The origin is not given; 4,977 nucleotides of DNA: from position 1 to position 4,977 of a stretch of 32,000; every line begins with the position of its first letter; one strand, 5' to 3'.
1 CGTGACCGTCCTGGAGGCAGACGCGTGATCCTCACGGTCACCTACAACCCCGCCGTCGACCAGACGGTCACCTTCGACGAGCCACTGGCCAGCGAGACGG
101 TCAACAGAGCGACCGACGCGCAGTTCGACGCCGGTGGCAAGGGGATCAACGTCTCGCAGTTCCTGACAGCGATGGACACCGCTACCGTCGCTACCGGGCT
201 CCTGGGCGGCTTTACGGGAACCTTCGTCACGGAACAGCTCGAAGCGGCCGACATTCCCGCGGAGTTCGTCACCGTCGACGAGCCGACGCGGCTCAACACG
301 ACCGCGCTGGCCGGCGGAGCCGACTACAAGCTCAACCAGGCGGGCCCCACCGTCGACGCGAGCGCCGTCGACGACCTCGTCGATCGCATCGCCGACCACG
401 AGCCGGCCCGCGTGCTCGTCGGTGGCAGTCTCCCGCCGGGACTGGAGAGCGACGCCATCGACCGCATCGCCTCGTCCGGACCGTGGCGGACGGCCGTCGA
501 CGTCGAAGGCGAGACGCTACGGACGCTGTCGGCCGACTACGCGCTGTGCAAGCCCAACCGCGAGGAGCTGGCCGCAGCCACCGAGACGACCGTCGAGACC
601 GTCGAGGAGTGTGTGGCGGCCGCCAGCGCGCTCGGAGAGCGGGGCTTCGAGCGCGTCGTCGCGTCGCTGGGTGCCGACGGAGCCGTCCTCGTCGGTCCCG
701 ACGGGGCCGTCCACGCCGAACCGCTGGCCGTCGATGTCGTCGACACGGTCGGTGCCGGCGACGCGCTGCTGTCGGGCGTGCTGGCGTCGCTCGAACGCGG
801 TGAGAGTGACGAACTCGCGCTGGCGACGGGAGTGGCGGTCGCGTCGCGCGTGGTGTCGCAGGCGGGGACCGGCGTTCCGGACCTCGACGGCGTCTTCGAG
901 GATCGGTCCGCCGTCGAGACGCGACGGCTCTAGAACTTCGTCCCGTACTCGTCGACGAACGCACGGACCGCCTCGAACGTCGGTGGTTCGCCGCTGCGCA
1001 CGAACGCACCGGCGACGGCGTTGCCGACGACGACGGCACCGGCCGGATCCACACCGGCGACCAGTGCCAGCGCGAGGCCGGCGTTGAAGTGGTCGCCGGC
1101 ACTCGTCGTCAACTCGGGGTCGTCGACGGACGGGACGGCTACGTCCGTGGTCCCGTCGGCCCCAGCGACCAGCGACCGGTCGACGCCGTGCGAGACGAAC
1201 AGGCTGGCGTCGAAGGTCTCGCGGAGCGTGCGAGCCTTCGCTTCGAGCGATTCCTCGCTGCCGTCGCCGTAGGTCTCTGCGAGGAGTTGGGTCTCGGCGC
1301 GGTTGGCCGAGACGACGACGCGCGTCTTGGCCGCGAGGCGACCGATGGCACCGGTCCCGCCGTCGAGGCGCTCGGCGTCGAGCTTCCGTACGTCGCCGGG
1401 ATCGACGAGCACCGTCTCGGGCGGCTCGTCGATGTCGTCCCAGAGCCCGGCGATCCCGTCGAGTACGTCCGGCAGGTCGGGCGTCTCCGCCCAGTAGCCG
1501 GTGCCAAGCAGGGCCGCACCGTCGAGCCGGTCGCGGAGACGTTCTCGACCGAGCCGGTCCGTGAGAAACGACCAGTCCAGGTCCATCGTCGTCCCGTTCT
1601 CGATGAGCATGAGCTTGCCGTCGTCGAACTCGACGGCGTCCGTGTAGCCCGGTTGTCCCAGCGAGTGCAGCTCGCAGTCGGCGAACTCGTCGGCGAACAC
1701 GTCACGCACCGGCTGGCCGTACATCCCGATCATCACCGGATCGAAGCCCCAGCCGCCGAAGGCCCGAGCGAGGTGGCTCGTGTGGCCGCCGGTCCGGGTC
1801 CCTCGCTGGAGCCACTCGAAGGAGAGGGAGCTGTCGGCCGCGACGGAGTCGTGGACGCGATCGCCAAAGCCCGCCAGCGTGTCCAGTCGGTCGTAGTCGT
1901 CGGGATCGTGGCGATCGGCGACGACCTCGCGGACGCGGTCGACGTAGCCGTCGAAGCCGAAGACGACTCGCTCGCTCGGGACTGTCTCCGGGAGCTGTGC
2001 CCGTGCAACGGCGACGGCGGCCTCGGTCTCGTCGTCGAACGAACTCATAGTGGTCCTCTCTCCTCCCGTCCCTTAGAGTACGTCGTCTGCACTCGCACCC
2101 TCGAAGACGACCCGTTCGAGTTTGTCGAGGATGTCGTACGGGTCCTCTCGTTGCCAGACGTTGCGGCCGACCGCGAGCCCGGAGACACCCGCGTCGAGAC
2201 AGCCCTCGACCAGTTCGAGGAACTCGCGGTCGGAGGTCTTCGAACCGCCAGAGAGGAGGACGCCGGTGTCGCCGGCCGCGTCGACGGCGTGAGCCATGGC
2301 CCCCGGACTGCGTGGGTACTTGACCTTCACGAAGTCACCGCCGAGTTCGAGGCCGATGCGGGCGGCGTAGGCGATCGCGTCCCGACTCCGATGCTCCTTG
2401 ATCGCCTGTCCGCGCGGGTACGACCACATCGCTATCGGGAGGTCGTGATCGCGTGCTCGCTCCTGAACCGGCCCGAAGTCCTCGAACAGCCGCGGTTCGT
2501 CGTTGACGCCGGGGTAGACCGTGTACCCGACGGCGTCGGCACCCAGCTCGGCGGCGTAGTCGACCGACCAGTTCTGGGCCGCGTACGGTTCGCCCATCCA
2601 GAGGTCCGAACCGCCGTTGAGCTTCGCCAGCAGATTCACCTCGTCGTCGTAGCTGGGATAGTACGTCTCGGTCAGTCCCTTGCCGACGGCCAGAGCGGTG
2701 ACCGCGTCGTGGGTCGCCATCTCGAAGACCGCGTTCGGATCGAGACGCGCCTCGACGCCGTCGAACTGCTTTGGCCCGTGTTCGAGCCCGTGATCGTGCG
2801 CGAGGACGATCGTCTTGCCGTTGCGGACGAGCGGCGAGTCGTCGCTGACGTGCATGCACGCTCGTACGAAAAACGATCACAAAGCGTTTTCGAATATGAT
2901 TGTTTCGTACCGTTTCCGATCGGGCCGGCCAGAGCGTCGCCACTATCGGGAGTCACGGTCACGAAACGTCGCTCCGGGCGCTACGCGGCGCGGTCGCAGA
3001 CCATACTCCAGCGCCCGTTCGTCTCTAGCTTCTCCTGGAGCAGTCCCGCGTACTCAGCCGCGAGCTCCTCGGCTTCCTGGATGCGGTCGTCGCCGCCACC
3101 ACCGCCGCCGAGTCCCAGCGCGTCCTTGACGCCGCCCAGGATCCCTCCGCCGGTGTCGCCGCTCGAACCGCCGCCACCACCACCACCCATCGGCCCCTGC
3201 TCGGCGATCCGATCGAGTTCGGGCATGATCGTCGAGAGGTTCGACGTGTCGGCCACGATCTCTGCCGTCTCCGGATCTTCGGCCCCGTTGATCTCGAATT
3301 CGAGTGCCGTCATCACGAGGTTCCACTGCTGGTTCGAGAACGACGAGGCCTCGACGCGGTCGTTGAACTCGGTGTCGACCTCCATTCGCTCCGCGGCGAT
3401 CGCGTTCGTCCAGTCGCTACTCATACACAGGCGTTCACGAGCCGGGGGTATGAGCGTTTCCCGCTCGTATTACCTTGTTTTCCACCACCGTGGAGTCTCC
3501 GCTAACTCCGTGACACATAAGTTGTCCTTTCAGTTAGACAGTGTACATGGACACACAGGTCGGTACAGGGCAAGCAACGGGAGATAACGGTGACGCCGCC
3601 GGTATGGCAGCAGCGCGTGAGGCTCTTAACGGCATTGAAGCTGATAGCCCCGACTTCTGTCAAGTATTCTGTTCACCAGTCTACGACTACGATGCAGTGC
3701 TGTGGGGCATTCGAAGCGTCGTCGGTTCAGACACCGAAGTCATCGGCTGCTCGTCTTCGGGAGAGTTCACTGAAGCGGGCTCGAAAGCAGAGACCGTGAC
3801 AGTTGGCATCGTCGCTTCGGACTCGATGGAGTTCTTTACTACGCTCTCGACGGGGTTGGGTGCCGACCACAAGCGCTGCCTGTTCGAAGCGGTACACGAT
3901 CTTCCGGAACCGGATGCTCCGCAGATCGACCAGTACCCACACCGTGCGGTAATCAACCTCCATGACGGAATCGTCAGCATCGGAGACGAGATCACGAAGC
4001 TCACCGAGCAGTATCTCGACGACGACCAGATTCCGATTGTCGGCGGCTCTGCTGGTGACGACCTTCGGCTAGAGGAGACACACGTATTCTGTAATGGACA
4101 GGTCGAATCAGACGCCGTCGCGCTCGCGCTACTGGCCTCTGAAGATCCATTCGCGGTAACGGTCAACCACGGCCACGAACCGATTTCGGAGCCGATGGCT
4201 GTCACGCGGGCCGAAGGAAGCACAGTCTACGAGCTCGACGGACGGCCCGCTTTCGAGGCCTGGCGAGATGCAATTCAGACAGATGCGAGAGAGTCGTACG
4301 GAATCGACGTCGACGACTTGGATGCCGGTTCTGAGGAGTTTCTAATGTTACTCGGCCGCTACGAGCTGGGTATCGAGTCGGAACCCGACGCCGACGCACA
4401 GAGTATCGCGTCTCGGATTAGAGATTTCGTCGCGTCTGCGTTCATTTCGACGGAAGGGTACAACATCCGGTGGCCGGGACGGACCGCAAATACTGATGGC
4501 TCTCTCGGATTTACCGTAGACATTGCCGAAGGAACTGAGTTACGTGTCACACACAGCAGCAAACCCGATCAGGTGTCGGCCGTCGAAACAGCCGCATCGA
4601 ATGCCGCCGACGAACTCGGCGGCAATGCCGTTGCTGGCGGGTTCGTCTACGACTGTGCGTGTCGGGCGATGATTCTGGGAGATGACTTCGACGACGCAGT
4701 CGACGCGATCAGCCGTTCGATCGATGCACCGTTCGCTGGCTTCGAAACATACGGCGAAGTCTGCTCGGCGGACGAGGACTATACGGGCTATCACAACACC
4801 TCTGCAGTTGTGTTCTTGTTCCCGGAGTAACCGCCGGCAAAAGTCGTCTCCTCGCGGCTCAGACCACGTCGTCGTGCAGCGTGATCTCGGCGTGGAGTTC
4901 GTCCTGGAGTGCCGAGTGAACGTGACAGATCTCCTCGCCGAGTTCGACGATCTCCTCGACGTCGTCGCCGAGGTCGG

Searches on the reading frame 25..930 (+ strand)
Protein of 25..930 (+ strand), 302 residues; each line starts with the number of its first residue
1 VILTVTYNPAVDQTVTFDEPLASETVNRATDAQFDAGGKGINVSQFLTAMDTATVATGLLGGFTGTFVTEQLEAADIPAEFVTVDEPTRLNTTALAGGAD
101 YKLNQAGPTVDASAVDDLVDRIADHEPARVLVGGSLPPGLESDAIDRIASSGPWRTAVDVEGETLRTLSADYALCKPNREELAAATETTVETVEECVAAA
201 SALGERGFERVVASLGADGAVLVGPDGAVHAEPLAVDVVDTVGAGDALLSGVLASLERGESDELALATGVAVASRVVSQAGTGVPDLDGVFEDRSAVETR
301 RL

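Call 87: search_protein_families(library=pfam, proteins=[window:25-930:+], max_evalue=0.00001)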
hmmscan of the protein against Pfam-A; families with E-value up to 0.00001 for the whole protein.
window:25-930:+ (302 aa): 1 family
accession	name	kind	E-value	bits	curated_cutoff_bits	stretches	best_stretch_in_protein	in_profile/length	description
PF00294.29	PfkB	-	3.3e-40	138.7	25.8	1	6-285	2-298/302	pfkB family carbohydrate kinase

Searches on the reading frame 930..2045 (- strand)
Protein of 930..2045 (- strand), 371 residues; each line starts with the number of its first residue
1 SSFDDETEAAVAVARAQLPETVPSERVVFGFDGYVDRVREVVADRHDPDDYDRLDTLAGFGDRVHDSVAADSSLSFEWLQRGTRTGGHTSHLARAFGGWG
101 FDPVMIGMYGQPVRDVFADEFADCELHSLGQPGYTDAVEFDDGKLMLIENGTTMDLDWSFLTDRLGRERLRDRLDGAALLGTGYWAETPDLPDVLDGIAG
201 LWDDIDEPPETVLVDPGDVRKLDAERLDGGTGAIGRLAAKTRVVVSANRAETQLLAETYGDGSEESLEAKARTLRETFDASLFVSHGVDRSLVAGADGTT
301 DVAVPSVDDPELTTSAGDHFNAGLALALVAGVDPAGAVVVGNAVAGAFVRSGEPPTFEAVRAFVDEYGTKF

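Call 87: search_protein_families(library=pfam, proteins=[window:930-2045:-], max_evalue=0.00001)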
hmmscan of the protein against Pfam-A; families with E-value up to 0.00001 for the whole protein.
window:930-2045:- (371 aa): 2 families
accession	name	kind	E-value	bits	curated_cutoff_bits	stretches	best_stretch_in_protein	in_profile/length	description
PF25270.1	Khk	-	7.3e-156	519.4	35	1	3-367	1-365/365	Prokaryotic ketohexokinase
PF00294.29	PfkB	-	4.1e-10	39.9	25.8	1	244-351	186-292/302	pfkB family carbohydrate kinase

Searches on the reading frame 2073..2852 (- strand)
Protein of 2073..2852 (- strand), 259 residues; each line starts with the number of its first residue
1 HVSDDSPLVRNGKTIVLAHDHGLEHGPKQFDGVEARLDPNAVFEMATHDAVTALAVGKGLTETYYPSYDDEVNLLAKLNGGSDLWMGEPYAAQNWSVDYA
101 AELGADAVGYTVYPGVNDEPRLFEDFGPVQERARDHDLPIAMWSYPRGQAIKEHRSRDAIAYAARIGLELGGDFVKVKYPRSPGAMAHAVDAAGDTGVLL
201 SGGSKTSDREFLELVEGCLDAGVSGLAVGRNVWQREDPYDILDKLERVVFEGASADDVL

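Call 87: search_protein_families(library=pfam, proteins=[window:2073-2852:-], max_evalue=0.00001)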
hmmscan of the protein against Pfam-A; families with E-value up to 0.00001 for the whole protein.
window:2073-2852:- (259 aa): 1 family
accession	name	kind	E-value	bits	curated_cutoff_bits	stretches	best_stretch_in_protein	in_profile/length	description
PF01791.15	DeoC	-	1.3e-34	120.3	23.8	1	15-235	2-229/229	DeoC/LacD family aldolase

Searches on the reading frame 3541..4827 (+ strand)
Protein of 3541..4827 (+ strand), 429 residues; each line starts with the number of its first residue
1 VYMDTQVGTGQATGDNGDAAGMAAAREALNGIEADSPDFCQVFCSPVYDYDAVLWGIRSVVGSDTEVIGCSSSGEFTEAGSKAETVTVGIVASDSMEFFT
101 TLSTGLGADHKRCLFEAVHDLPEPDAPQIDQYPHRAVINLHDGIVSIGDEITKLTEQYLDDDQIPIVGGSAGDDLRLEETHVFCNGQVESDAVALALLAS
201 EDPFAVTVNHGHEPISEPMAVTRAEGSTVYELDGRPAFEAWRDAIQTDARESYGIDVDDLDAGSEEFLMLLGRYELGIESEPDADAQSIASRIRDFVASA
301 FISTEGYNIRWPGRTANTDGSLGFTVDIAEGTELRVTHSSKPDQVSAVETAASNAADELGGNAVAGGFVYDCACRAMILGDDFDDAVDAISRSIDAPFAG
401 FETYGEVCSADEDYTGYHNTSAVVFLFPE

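Call 87: search_protein_families(library=pfam, proteins=[window:3541-4827:+], max_evalue=0.00001)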
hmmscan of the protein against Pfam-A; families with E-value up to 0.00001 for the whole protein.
window:3541-4827:+ (429 aa): 2 families
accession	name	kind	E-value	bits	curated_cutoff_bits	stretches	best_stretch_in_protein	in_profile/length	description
PF08495.15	FIST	-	2.6e-46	158.3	23.2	1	38-235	1-189/189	FIST N domain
PF10442.14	FIST_C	-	1.5e-23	83.8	28.5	1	292-408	29-130/131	FIST C domain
